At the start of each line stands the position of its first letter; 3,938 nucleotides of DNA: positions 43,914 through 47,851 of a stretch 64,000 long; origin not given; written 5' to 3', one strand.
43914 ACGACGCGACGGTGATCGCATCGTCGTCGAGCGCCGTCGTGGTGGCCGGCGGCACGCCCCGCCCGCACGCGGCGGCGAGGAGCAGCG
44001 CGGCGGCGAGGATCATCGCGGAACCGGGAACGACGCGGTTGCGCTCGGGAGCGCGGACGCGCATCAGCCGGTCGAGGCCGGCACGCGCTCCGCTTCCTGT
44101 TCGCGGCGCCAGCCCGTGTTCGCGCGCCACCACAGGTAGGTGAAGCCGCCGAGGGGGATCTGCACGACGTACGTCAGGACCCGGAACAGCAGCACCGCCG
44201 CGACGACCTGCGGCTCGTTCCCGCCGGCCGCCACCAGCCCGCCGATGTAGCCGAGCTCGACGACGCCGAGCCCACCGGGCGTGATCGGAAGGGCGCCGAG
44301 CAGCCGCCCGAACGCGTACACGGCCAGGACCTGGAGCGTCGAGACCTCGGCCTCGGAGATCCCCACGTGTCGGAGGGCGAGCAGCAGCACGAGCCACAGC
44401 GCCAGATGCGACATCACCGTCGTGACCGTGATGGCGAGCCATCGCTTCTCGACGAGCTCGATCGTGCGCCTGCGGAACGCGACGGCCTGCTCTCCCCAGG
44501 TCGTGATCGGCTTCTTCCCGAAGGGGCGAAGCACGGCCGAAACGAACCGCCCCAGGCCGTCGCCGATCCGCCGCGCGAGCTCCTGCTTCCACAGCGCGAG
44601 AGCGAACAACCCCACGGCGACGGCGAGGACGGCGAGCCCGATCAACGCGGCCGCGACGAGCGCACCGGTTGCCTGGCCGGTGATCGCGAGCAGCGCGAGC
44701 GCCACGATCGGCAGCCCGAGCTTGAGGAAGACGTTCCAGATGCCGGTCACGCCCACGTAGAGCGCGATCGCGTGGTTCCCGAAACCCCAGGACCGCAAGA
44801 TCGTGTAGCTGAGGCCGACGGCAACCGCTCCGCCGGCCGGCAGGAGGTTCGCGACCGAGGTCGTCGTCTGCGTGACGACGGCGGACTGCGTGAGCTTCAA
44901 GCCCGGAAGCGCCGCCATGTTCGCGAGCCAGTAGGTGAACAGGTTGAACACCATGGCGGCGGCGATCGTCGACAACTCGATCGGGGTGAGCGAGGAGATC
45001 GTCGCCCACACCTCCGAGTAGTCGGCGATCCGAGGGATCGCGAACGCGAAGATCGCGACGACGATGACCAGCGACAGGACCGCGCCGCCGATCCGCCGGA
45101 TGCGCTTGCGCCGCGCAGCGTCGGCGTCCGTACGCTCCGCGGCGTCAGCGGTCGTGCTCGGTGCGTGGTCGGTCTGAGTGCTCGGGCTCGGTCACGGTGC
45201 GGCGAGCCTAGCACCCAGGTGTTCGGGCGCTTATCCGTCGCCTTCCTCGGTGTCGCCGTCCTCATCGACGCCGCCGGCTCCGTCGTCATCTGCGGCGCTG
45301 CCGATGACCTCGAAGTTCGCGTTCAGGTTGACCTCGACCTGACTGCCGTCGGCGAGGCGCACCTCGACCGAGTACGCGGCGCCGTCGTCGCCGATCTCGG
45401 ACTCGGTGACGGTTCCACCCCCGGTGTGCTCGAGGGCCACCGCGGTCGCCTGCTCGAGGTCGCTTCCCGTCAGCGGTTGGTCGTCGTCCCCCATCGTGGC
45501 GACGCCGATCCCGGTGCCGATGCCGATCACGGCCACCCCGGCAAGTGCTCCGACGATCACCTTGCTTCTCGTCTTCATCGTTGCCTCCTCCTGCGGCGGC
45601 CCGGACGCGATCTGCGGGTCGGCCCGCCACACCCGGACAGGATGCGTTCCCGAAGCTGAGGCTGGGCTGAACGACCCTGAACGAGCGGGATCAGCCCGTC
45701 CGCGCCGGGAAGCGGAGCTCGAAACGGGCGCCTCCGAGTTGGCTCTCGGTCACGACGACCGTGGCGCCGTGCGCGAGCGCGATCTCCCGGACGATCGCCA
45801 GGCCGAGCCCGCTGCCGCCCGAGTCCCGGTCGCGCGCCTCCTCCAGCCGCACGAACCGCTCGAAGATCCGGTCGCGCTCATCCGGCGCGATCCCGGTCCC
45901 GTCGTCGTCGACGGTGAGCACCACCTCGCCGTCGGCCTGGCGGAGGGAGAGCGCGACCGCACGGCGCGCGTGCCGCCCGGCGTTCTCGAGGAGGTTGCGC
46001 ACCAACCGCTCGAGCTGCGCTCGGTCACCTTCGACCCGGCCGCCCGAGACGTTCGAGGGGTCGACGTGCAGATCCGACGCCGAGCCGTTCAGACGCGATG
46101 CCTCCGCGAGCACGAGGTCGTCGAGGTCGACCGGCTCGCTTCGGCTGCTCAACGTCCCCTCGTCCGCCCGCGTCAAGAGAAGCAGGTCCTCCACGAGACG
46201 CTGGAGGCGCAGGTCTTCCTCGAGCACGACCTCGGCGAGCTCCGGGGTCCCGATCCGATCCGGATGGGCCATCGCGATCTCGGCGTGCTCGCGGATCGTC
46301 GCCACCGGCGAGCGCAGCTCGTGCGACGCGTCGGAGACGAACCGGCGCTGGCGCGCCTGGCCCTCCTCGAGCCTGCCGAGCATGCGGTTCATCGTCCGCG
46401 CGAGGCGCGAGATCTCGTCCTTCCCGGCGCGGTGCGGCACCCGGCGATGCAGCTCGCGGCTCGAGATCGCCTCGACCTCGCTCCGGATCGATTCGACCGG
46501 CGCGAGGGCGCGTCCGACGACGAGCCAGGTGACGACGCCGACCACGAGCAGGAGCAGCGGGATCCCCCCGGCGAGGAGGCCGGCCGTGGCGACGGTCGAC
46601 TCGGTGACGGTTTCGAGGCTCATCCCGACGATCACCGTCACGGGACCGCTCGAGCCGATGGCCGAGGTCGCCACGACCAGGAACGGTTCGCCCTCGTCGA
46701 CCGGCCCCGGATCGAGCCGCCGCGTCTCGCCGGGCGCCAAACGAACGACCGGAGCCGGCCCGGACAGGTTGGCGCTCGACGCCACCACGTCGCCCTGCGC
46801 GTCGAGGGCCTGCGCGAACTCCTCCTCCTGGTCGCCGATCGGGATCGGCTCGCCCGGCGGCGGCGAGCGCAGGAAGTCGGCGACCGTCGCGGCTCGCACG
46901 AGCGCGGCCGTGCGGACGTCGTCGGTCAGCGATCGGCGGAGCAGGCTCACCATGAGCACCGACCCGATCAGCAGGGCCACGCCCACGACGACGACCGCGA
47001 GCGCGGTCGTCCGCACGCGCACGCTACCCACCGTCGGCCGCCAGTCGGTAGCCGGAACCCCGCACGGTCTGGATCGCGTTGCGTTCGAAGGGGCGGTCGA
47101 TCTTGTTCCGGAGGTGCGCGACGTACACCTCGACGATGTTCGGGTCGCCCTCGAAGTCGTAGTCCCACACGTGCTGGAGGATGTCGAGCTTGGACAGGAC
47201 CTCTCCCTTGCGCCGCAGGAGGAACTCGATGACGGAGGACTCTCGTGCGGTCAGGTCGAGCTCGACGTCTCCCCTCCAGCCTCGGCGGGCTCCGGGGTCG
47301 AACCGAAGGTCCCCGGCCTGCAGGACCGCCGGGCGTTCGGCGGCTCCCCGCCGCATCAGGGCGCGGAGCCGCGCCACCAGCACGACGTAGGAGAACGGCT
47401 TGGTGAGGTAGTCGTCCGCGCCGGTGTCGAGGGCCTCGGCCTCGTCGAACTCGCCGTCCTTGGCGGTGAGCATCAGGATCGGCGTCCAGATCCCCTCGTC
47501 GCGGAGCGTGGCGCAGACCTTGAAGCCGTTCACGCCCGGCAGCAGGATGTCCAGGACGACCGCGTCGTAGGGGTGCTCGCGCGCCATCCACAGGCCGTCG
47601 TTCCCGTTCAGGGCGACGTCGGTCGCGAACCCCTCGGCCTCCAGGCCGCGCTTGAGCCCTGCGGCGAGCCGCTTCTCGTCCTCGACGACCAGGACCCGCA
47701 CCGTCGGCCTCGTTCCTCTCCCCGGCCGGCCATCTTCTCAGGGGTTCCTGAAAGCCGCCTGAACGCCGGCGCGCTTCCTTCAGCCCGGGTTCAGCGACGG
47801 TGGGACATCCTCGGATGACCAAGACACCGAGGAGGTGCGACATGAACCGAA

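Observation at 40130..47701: Envelope-remodelling operon downstream of a two-component system: PepSY, flippase-like TM protein, SBP, TM-kinase, lipoprotein and PAP2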

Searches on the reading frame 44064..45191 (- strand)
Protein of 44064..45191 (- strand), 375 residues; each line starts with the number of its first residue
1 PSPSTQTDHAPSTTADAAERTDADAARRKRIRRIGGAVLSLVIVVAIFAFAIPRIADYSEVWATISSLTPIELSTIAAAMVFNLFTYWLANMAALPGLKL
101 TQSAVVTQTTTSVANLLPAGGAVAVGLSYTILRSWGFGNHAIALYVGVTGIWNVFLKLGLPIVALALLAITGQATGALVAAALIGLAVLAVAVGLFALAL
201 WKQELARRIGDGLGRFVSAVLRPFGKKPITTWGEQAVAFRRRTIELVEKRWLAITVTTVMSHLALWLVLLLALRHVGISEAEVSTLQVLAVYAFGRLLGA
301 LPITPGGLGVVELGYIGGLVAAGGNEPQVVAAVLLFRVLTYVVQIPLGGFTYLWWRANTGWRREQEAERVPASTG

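Call 3: search_protein_families(library=pfam, proteins=[window:44064-45011:-], max_evalue=0.01)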
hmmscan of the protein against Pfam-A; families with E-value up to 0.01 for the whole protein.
window:44064-45011:- (315 aa): 1 family
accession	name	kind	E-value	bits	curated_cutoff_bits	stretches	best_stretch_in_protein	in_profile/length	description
PF03706.18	LPG_synthase_TM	-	3e-14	53.6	33.4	1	6-288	26-302/302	Lysylphosphatidylglycerol synthase TM region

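Call 5: search_protein_families(library=ncbifam, proteins=[window:44064-45191:-], max_evalue=0.01)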
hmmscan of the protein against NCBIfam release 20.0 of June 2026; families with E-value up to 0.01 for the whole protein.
window:44064-45191:- (375 aa): 2 families
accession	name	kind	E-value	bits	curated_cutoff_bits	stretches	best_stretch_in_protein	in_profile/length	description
NF033480.1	bifunc_MprF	equivalog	1.9e-13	49.6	600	1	38-351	9-293/841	bifunctional lysylphosphatidylglycerol flippase/synthetase MprF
TIGR00374.1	TIGR00374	subfamily_domain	1.8e-08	34.2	43.2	1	149-350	108-308/323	flippase-like domain-containing protein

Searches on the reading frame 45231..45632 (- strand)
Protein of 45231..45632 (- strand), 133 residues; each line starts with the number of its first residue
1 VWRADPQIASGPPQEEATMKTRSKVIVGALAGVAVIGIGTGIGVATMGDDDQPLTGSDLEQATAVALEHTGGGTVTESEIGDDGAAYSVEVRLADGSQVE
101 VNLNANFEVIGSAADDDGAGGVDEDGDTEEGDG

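Call 3: search_protein_families(library=pfam, proteins=[window:45231-45632:-], max_evalue=0.01)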
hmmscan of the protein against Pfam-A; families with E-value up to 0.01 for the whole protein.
window:45231-45632:- (133 aa): 1 family
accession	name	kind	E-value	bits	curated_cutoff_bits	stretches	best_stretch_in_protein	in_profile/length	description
PF03413.25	PepSY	-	6.2e-05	23.7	24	1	59-106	4-52/60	Peptidase propeptide and YPEB domain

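Call 5: search_protein_families(library=ncbifam, proteins=[window:45231-45632:-], max_evalue=0.01)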
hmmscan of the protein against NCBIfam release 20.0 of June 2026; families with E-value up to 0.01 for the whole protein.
window:45231-45632:- (133 aa): 1 family
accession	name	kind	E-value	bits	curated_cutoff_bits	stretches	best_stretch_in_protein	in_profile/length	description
NF051432.1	PepSY_MTB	domain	6.5e-30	103.6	60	1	19-116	1-101/101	PepSY domain-containing protein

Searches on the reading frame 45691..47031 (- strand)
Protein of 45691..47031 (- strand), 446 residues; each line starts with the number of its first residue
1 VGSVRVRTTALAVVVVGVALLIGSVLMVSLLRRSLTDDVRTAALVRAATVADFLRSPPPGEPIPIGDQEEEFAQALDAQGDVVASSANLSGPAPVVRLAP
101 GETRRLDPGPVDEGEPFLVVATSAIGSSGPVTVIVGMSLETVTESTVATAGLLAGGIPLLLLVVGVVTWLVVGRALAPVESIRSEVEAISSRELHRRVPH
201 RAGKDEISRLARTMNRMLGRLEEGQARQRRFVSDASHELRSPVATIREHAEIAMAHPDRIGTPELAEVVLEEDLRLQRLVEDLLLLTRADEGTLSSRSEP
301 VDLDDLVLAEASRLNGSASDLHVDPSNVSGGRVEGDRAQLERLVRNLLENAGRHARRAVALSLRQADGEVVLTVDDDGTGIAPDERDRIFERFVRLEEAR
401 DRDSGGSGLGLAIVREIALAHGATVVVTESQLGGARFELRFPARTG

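Call 3: search_protein_families(library=pfam, proteins=[window:45691-47031:-], max_evalue=0.01)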
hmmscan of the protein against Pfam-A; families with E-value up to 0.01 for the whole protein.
window:45691-47031:- (446 aa): 4 families
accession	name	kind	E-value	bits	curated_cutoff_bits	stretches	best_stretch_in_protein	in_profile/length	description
PF02518.31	HATPase_c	-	8e-26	91.1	26.4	1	335-444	1-110/111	Histidine kinase-, DNA gyrase B-, and HSP90-like ATPase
PF00512.31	HisKA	-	7.2e-13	48.8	26.9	1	228-292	2-66/66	His Kinase A (phospho-acceptor) domain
PF00672.30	HAMP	-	1.9e-11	44.5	25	1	171-223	2-53/53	HAMP domain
PF13581.12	HATPase_c_2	-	0.00035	21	27.4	1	346-418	38-109/127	Histidine kinase-like ATPase domain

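Call 5: search_protein_families(library=ncbifam, proteins=[window:45691-47031:-], max_evalue=0.01)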
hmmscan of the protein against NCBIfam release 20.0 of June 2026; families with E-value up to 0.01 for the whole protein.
window:45691-47031:- (446 aa): 86 families (the best 25 are shown)
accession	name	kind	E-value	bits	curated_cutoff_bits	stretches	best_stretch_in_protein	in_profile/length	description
TIGR01386.1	cztS_silS_copS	subfamily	6.7e-65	219.8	292.55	1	3-442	3-457/457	heavy metal sensor histidine kinase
NF040691.1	MtrAB_MtrB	equivalog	1.2e-54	186.2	450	1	115-446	151-495/507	MtrAB system histidine kinase MtrB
NF007898.0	PRK10604.1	equivalog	1.3e-48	166.2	478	1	190-444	175-424/433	two-component system sensor histidine kinase RstB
NF012163.2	BaeS_SmeS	equivalog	1.8e-47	162.3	500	1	159-442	172-457/457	sensor histidine kinase efflux regulator BaeS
NF041735.1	hist_kin_RppB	equivalog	2.6e-47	161.6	400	1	227-442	215-438/438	two-component system sensor histidine kinase RppB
NF007837.0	PRK10549.1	equivalog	2.8e-47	161.5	603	1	160-444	173-459/466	envelope stress sensor histidine kinase BaeS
NF046044.1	PnpS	equivalog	5.3e-47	160.7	400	1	228-442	170-390/390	two-component system histidine kinase PnpS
NF007345.0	PRK09835.1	subfamily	9.7e-46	156.3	423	1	160-444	195-481/482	Cu(+)/Ag(+) sensor histidine kinase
NF033092.0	HK_WalK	equivalog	1.2e-45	156.2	725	2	226-442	370-593/594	cell wall metabolism sensor histidine kinase WalK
NF007007.0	PRK09470.1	equivalog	8e-44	150.3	486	1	161-443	175-459/463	envelope stress sensor histidine kinase CpxA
NF008312.0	PRK11100.1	equivalog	1.9e-42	145.7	356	1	144-443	181-474/477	two-component system sensor histidine kinase CreC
TIGR02966.1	phoR_proteo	equivalog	2e-42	145.4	334.2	1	220-441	106-333/333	phosphate regulon sensor histidine kinase PhoR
NF008025.0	PRK10755.1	equivalog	2e-37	128.7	314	1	146-442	63-355/362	two-component system sensor histidine kinase PmrB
NF007664.1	PRK10337.1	equivalog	9.9e-35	120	475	1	157-438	164-439/442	quorum sensing histidine kinase QseC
NF045903.1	CuHisKinLciSLeg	equivalog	5.7e-34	118.1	700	1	162-430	73-345/357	copper-responsive two-component system sensor histidine kinase LciS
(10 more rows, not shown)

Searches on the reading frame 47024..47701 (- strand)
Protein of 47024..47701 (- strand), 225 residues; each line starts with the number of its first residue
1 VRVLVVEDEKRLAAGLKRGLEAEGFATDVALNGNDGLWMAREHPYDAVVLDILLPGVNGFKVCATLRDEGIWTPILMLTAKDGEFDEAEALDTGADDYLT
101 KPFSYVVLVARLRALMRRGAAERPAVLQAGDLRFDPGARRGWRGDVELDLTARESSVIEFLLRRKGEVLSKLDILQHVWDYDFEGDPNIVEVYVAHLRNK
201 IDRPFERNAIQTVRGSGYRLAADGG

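Call 3: search_protein_families(library=pfam, proteins=[window:47024-47701:-], max_evalue=0.01)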
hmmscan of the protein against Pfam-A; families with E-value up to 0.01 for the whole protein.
window:47024-47701:- (225 aa): 2 families
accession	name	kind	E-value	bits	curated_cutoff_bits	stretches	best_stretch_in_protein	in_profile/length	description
PF00072.30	Response_reg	-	2.7e-26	92.3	30.2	1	3-112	1-110/111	Response regulator receiver domain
PF00486.34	Trans_reg_C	-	2.6e-24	85.5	26.2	1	147-220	3-77/77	Transcriptional regulatory protein, C terminal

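Call 5: search_protein_families(library=ncbifam, proteins=[window:47024-47701:-], max_evalue=0.01)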
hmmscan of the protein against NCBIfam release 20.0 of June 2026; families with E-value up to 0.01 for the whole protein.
window:47024-47701:- (225 aa): 99 families (the best 25 are shown)
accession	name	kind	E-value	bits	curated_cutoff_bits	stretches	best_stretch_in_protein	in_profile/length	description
TIGR01387.1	cztR_silR_copR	subfamily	1.9e-65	220.6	279.2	1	3-220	1-218/218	heavy metal response regulator transcription factor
NF007346.1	PRK09836.1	equivalog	2.6e-54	184.4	420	1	1-221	1-222/227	copper/silver response regulator transcription factor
NF041734.1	resp_reg_RppA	equivalog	6.2e-51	173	250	1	1-221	1-228/229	two-component system response regulator RppA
NF008567.0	PRK11517.1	equivalog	1.1e-50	172.1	353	1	1-223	1-221/223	response regulator transcription factor HprR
TIGR02154.1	PhoB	equivalog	1.4e-50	171.7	296.2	1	2-220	4-225/226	phosphate regulon transcriptional regulator PhoB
NF040689.1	MtrAB_MtrA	equivalog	2.8e-50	170.7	300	1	3-220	1-218/219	MtrAB system response regulator MtrA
NF041733.1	resp_reg_CseB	equivalog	9.9e-50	169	350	1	2-221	2-227/228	two-component system response regulator CseB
NF045944.1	ResRegRpaBCyano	equivalog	1.4e-46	158.7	330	1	4-220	1-227/229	response regulator transcription factor RpaB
NF007663.1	PRK10336.1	equivalog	2.8e-45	154.8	345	1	1-221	1-217/219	quorum sensing response regulator transcription factor QseB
NF040534.1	resp_reg_YycF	equivalog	8.2e-45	152.9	340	1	2-221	2-228/231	response regulator YycF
NF012023.0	PRK15479.1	equivalog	4.4e-44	150.7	337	1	1-221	1-218/224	transcriptional regulator TctD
NF007928.2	PRK10643.1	equivalog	1e-43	149.5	330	1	1-220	1-216/216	two-component system response regulator PmrA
NF045991.1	RespRegCtrARhodob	equivalog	6.5e-43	147.1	350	1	1-220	1-221/224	response regulator transcription factor CtrA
NF045914.1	RespRegNblR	equivalog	9.2e-43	146.5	300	1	2-220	8-225/228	response regulator transcription factor NblR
NF008296.0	PRK11083.1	equivalog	9.6e-42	142.9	273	1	2-221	5-226/228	two-component system response regulator CreB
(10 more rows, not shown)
